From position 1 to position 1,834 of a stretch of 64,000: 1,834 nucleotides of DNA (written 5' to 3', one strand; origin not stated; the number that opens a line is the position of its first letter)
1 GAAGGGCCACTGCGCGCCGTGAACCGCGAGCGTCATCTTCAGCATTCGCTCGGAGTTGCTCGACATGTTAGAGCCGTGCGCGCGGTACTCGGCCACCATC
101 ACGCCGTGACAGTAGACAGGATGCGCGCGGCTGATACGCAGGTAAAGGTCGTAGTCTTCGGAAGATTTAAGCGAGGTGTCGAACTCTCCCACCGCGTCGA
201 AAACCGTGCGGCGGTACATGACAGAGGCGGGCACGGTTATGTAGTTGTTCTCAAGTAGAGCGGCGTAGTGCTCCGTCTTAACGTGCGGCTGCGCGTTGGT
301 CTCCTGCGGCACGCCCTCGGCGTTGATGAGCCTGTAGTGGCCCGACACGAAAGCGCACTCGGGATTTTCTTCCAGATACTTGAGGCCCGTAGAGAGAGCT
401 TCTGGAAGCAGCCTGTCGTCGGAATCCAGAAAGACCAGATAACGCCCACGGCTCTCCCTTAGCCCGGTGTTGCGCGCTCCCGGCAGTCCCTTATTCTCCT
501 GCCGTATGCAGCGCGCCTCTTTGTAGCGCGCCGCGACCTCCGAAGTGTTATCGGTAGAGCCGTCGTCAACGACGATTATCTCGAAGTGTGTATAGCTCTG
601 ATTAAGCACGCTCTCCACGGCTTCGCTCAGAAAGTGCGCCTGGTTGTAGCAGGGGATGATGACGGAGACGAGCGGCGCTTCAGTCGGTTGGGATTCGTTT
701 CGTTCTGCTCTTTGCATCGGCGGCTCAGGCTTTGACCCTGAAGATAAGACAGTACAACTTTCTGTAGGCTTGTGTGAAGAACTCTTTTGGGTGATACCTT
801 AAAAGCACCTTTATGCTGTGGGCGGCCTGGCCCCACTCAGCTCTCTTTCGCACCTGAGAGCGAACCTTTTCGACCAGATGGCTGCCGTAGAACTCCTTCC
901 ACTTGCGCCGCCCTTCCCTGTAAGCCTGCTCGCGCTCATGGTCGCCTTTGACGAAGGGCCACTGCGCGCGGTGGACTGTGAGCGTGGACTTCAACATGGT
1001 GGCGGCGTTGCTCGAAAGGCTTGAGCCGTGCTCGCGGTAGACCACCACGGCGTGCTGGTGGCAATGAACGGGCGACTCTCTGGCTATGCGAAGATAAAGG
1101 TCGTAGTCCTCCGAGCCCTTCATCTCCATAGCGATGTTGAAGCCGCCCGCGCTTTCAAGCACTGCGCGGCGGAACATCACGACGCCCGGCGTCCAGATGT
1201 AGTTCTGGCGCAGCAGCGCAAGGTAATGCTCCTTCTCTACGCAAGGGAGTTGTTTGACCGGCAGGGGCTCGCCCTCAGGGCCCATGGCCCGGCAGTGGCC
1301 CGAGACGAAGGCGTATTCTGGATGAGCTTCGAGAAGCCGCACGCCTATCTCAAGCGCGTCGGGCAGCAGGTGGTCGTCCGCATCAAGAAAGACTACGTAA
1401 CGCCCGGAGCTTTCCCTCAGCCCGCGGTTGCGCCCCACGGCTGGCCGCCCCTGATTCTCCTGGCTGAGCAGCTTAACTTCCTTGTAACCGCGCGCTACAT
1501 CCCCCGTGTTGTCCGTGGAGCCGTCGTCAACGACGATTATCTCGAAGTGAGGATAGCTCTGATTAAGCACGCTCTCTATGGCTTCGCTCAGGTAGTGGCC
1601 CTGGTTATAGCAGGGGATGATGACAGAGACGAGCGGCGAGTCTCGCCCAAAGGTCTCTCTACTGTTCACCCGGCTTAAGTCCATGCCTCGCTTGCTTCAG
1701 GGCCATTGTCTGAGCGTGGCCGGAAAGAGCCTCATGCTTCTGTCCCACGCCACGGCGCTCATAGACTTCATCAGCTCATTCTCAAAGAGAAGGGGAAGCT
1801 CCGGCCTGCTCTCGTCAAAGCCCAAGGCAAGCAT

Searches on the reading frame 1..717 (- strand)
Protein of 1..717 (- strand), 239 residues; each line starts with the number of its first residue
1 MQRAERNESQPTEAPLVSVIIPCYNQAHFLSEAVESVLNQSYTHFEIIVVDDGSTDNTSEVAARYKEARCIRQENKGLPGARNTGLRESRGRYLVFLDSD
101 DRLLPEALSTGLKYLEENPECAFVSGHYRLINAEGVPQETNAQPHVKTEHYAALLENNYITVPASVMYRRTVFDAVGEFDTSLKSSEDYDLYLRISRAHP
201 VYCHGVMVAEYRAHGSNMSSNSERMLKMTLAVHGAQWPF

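Call 39: search_protein_families(library=pfam, proteins=[window:1-717:-], max_evalue=0.0001)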
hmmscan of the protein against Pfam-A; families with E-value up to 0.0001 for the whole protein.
window:1-717:- (239 aa): 5 families
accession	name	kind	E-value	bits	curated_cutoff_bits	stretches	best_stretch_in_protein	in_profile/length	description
PF00535.33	Glycos_transf_2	-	2.3e-39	135.4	23.3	1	18-176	1-167/168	Glycosyl transferase family 2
PF13641.12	Glyco_tranf_2_3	-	1.1e-19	71.8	27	1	17-207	3-208/230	Glycosyltransferase like family 2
PF10111.15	Glyco_tranf_2_2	-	1.5e-17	64.4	27.3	1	18-219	1-223/276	Glycosyltransferase like family 2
PF13632.12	Glyco_trans_2_3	-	8.6e-07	29.4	27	1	94-198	2-109/198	Glycosyl transferase family group 2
PF13506.12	Glyco_transf_21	-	5.3e-06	26.5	21.7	1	84-181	24-122/174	Glycosyl transferase family 21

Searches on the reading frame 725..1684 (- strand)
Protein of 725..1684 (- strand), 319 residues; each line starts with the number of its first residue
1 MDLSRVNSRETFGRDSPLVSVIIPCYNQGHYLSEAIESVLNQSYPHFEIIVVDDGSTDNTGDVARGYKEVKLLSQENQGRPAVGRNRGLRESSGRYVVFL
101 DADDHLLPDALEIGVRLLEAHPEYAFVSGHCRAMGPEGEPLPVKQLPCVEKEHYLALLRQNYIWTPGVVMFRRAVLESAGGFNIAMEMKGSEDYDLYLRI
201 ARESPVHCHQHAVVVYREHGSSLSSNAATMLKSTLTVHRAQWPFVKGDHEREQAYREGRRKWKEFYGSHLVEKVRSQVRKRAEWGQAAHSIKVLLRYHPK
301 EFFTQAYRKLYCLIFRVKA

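Call 39: search_protein_families(library=pfam, proteins=[window:725-1684:-], max_evalue=0.0001)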
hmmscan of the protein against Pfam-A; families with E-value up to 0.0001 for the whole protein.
window:725-1684:- (319 aa): 4 families
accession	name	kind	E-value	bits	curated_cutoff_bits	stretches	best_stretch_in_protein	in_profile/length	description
PF00535.33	Glycos_transf_2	-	5.8e-36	124.4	23.3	1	20-177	1-165/168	Glycosyl transferase family 2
PF13641.12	Glyco_tranf_2_3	-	2e-19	71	27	1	19-224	3-218/230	Glycosyltransferase like family 2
PF10111.15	Glyco_tranf_2_2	-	1.1e-17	64.9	27.3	1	20-117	1-105/276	Glycosyltransferase like family 2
PF13632.12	Glyco_trans_2_3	-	1.2e-09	38.7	27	1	96-220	1-126/198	Glycosyl transferase family group 2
